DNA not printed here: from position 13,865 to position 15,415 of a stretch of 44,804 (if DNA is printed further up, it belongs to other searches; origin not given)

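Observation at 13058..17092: First operon after a phage promoter: two paralogs with five-fold zinc-ribbon arrays, ending in a ribbon-tagged M28/M42-like peptidase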

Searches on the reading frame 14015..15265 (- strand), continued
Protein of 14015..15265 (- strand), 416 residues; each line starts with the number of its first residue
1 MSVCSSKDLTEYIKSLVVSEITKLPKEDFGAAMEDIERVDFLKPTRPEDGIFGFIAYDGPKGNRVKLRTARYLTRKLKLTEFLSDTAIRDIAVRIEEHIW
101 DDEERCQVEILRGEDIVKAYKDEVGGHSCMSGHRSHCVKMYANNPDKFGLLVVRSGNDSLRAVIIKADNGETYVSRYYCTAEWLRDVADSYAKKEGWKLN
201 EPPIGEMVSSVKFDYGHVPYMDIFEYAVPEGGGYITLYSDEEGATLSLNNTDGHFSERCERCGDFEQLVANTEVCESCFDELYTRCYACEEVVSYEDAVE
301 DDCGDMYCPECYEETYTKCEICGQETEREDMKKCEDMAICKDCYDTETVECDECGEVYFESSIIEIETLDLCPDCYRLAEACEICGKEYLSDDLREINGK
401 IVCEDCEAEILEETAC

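Call 60: search_protein_families(library=pfam, proteins=[P0157, P0158, P0159, P0161, P0162, P0163, P0164, P0165, P0167, P0168], max_evalue=0.01)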
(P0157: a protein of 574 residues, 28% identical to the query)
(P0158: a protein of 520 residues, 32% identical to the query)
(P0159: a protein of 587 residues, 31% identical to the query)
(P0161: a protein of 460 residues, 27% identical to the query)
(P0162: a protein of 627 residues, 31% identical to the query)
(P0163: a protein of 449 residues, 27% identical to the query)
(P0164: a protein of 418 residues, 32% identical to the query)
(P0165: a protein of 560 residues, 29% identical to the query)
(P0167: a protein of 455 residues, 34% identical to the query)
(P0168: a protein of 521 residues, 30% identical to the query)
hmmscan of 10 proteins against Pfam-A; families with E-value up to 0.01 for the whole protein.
P0157 (574 aa): 0 families

P0158 (520 aa): 0 families

P0159 (587 aa): 0 families

P0161 (460 aa): 1 family
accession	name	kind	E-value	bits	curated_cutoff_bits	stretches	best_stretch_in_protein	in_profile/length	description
PF12224.13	Amidoligase_2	-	0.00083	19.7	22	0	374-410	198-238/245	Putative amidoligase enzyme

P0162 (627 aa): 2 families
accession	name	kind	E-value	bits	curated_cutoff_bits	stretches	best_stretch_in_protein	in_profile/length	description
PF12224.13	Amidoligase_2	-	0.00025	21.5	22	1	242-410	61-244/245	Putative amidoligase enzyme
PF12773.13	DZR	-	0.0096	16.5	27.3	1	139-177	4-42/45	Double zinc ribbon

P0163 (449 aa): 1 family
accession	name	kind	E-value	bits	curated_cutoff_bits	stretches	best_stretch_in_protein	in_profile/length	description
PF12224.13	Amidoligase_2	-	0.0039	17.5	22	0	339-399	184-238/245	Putative amidoligase enzyme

P0164 (418 aa): 1 family
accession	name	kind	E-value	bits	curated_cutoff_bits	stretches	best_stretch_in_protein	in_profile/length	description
PF12224.13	Amidoligase_2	-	8.4e-05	23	22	0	334-369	204-242/245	Putative amidoligase enzyme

P0165 (560 aa): 1 family
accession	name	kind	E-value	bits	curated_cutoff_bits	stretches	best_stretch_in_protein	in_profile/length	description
PF12224.13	Amidoligase_2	-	1e-06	29.3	22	1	227-389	75-242/245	Putative amidoligase enzyme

P0167 (455 aa): 1 family
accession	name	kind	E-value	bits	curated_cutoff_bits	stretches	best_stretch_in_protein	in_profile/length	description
PF12224.13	Amidoligase_2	-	9.7e-05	22.8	22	1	229-359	89-241/245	Putative amidoligase enzyme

P0168 (521 aa): 1 family
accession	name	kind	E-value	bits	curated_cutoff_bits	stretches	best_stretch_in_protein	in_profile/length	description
PF01258.23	zf-dskA_traR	-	0.00015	22.2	24.9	1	410-437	5-32/36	Prokaryotic dksA/traR C4-type zinc finger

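Call 62: find_encoding_contigs(protein=P0165, flank=6000, max_places=2)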
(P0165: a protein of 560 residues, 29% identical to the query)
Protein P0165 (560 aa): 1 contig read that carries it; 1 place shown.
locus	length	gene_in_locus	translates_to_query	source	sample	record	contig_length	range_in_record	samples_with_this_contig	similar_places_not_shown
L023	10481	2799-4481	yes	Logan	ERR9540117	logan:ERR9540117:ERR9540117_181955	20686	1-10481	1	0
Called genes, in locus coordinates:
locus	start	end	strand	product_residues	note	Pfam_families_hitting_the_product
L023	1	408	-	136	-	?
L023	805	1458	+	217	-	-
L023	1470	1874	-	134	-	-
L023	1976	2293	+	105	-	-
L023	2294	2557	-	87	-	-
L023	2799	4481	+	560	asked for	-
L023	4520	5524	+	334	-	-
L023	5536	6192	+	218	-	-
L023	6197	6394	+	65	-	-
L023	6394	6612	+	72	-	-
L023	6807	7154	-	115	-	-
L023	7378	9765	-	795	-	PF05272:VapE-like_dom, PF19263:DUF5906 (weak)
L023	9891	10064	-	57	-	-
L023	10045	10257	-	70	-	-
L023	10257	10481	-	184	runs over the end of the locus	PF06559:DCD_N (faint), PF22769:DCD, PF00692:dUTPase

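Call 63: find_encoding_contigs(protein=P0164, flank=6000, max_places=2)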
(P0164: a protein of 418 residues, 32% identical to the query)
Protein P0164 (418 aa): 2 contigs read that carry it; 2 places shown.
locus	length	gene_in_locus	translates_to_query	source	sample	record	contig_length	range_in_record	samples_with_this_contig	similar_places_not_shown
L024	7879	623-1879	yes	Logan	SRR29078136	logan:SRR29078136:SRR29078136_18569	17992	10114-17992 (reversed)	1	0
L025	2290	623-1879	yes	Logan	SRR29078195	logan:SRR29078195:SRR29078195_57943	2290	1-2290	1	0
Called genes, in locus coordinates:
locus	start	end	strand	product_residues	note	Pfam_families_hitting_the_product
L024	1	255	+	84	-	?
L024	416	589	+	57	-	-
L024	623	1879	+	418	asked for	-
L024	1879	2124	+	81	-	-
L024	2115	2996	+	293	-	-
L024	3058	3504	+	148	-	PF13518:HTH_28 (faint)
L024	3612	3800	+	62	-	-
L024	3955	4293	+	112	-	-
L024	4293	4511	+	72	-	-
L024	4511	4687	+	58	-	-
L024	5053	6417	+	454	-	PF08706:D5_N, PF19263:DUF5906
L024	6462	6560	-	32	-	-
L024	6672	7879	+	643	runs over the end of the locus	PF12224:Amidoligase_2 (faint)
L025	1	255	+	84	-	?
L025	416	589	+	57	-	-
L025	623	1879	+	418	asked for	-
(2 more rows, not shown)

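Call 64: find_encoding_contigs(protein=P0159, flank=6000, max_places=2)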
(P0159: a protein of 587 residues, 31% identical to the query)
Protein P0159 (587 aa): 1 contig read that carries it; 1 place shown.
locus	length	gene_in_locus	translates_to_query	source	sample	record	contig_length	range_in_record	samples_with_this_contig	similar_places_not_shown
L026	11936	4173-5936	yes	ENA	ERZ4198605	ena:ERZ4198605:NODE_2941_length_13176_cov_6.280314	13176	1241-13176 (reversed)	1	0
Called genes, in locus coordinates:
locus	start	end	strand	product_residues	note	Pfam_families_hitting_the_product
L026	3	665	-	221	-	?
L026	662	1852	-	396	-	PF10926:DUF2800, PF12705:PDDEXK_1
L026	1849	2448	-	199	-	-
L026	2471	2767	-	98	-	PF07486:Hydrolase_2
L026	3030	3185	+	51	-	-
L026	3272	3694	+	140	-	-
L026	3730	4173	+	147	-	-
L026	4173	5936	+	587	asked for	-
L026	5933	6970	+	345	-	-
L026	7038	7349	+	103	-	-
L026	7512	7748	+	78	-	-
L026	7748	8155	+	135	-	-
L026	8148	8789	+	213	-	-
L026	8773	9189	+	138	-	-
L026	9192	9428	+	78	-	-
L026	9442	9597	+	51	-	-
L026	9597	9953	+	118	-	-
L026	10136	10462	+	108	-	-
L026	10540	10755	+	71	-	-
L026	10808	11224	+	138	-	-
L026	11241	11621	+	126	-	-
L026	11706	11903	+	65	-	-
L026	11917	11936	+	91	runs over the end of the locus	-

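Call 66: search_protein_families(library=pfam, proteins=[L023:4520-5524:+, L023:5536-6192:+, L024:2115-2996:+, L024:1879-2124:+, L026:5933-6970:+, L007:2490-3425:+], max_evalue=0.05)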
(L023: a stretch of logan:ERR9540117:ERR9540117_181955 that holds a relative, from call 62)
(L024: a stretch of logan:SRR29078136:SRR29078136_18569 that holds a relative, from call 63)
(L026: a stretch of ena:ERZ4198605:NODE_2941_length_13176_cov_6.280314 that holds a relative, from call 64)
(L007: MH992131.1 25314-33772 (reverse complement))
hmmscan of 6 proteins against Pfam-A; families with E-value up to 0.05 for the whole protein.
L023:4520-5524:+ (334 aa): 1 family
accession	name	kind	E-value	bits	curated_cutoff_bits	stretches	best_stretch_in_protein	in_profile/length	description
PF13230.11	GATase_4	-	0.00023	20.6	23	1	28-114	34-109/272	Glutamine amidotransferases class-II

L023:5536-6192:+ (218 aa): 0 families

L024:2115-2996:+ (293 aa): 3 families
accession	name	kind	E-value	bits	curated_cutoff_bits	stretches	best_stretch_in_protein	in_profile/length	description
PF12986.12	DUF3870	-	0.0021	18.7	22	1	117-162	36-80/94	Domain of unknown function (DUF3870)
PF13522.11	GATase_6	-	0.0034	17.9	27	1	65-125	9-58/130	Glutamine amidotransferase domain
PF13230.11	GATase_4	-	0.012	15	23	1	25-90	31-95/272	Glutamine amidotransferases class-II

L024:1879-2124:+ (81 aa): 0 families

L026:5933-6970:+ (345 aa): 3 families
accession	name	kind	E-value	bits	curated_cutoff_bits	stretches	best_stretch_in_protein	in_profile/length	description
PF01546.33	Peptidase_M20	-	3e-05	24.5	24.6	1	44-123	1-87/206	Peptidase family M20/M25/M40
PF04389.22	Peptidase_M28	-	4.8e-05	23.6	21.3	1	41-145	13-100/193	Peptidase family M28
PF05343.19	Peptidase_M42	-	0.002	17.7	23.2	1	78-118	134-179/292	M42 glutamyl aminopeptidase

L007:2490-3425:+ (311 aa): 1 family
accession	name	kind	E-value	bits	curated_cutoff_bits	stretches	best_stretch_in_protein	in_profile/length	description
PF04389.22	Peptidase_M28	-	8e-06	26.2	21.3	1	48-146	14-97/193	Peptidase family M28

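Call 87: search_dna_similar(query=window:14015-15265:-, collection=plasmids, mode=protein, max_evalue=0.001, max_rows=15)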
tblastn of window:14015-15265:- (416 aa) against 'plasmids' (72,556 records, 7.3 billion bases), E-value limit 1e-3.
Records with a match: 14; places in all: 14; records where one place covers at least 80% of the query: 0.
Best place of each record, by identity: <60% 14.
By first word of the organism name: Streptomyces 12; Pseudonocardia 2.
By predicted mobility (MOB-suite, as given by PLSDB): non-mobilizable 9; mobilizable 5.
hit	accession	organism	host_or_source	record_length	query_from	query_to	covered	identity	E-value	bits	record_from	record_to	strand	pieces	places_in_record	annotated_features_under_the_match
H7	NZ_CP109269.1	Streptomyces anulatus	-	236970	259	416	38%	26.8%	2e-4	52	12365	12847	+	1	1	XRE family transcriptional regulator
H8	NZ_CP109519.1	Streptomyces anulatus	-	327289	259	416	38%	26.8%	2e-4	52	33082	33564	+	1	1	XRE family transcriptional regulator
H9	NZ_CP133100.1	Streptomyces rochei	pure culture,soil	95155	254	406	37%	27.4%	2e-5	55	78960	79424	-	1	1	none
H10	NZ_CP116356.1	Streptomyces xanthophaeus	whole organism,soil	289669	259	406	36%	28.0%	3e-5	54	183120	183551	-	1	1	none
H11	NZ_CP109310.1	Streptomyces cyaneofuscatus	-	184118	259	416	38%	26.1%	1e-5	55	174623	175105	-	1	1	none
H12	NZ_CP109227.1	Streptomyces albidoflavus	-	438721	254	406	37%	26.9%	5e-6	57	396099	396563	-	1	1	Cro/Cl family transcriptional regulator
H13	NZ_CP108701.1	Streptomyces sp. NBC_01006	-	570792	256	406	36%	26.3%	8e-5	53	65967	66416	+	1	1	none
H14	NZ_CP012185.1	Pseudonocardia sp. EC080619-01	Apterostigma dentigerum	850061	232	389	38%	24.7%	4e-5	54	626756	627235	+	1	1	none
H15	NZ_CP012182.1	Pseudonocardia sp. EC080610-09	Apterostigma dentigerum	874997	232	389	38%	24.7%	4e-5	54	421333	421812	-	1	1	none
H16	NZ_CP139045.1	Streptomyces sp. KN37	whole organism,Kanas soil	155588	255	413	38%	24.2%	1e-6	58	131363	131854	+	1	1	none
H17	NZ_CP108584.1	Streptomyces sp. NBC_01187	-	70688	257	390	32%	24.8%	3e-4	51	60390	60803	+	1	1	XRE family transcriptional regulator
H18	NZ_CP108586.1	Streptomyces sp. NBC_01186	-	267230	257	388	32%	25.2%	3e-4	51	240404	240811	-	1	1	XRE family transcriptional regulator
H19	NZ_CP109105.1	Streptomyces sp. NBC_01775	-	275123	257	388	32%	25.2%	3e-4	51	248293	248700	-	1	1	XRE family transcriptional regulator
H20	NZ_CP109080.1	Streptomyces sp. NBC_01795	-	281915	257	388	32%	25.2%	3e-4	51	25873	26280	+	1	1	XRE family transcriptional regulator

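Call 89: get_annotated_region(hit=H12, flank=3000)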
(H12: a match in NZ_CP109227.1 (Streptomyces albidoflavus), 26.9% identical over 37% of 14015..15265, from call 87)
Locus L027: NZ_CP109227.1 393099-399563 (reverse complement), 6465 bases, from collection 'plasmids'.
description: Streptomyces albidoflavus strain NBC 01671 plasmid unnamed1, complete sequence
organism: Streptomyces albidoflavus (NCBI taxid 1886)
taxonomy: Bacteria; Actinomycetota; Actinomycetes; Kitasatosporales; Streptomycetaceae; Streptomyces; Streptomyces albidoflavus
host: -; source: -; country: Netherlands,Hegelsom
typing (MOB-suite, as given by PLSDB): non-mobilizable; replicon rep_cluster_1910,rep_cluster_43
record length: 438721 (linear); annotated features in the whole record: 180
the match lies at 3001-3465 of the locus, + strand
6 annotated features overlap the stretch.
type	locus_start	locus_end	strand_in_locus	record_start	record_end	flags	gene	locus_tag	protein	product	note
CDS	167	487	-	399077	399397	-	-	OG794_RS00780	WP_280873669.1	hypothetical protein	-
CDS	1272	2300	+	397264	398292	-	-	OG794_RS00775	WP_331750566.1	tyrosine-type recombinase/integrase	GO:0015074 - DNA integration [Evidence IEA]; GO:0006310 - DNA recombination [Evidence IEA]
CDS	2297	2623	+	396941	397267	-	-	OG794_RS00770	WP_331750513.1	helix-turn-helix transcriptional regulator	-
CDS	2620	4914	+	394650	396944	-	-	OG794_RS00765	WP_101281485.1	Cro/Cl family transcriptional regulator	-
CDS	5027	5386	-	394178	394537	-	-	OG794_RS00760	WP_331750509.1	metalloregulator ArsR/SmtB family transcription factor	GO:0006355 - regulation of DNA-templated transcription [Evidence IEA]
CDS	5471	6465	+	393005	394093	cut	-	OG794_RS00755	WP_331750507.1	cation diffusion facilitator family transporter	-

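Call 90: search_protein_families(library=pfam, proteins=[L027:2620-4914:+], max_evalue=0.01)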
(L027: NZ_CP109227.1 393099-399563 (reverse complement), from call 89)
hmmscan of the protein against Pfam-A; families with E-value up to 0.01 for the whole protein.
L027:2620-4914:+ (764 aa): 0 families

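Call 98: search_protein_families(library=phrogs, alignment_id=A5, max_evalue=0.001)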
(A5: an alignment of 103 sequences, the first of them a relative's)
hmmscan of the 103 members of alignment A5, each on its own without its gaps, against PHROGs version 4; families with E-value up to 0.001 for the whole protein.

A. member 1, P0001 (416 aa): 0 families

B. families by the number of members that match (of 103 scanned): 3 families
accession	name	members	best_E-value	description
phrog_23053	-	6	4.4e-07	-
phrog_19517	-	2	8.4e-06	-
phrog_13313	-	1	0.00052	-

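Call 101: find_encoding_contigs(protein=P0155, flank=5000, max_places=1)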
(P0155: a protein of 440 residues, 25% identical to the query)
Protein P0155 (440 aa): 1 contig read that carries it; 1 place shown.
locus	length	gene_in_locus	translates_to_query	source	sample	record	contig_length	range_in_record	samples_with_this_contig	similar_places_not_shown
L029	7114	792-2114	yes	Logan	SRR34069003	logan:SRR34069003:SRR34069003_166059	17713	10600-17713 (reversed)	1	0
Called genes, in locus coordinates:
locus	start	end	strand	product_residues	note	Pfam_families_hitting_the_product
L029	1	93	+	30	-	?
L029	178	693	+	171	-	-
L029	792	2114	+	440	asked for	-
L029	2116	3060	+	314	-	-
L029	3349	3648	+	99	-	-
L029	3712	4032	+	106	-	-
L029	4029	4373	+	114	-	-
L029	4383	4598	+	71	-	-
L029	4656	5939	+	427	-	PF00270:DEAD (faint), PF04851:ResIII (weak), PF00271:Helicase_C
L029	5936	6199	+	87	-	-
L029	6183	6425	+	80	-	-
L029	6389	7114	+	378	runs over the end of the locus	PF10926:DUF2800, PF12705:PDDEXK_1 (faint)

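Call 102: find_encoding_contigs(protein=P0156, flank=5000, max_places=1)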
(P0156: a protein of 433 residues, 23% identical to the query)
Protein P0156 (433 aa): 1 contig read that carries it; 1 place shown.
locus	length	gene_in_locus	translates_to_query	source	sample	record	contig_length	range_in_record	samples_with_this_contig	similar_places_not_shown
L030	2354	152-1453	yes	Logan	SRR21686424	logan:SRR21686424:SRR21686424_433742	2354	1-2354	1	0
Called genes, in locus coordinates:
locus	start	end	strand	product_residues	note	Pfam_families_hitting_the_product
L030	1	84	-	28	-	?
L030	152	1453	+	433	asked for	-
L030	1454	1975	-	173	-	-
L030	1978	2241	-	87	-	-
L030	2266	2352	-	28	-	?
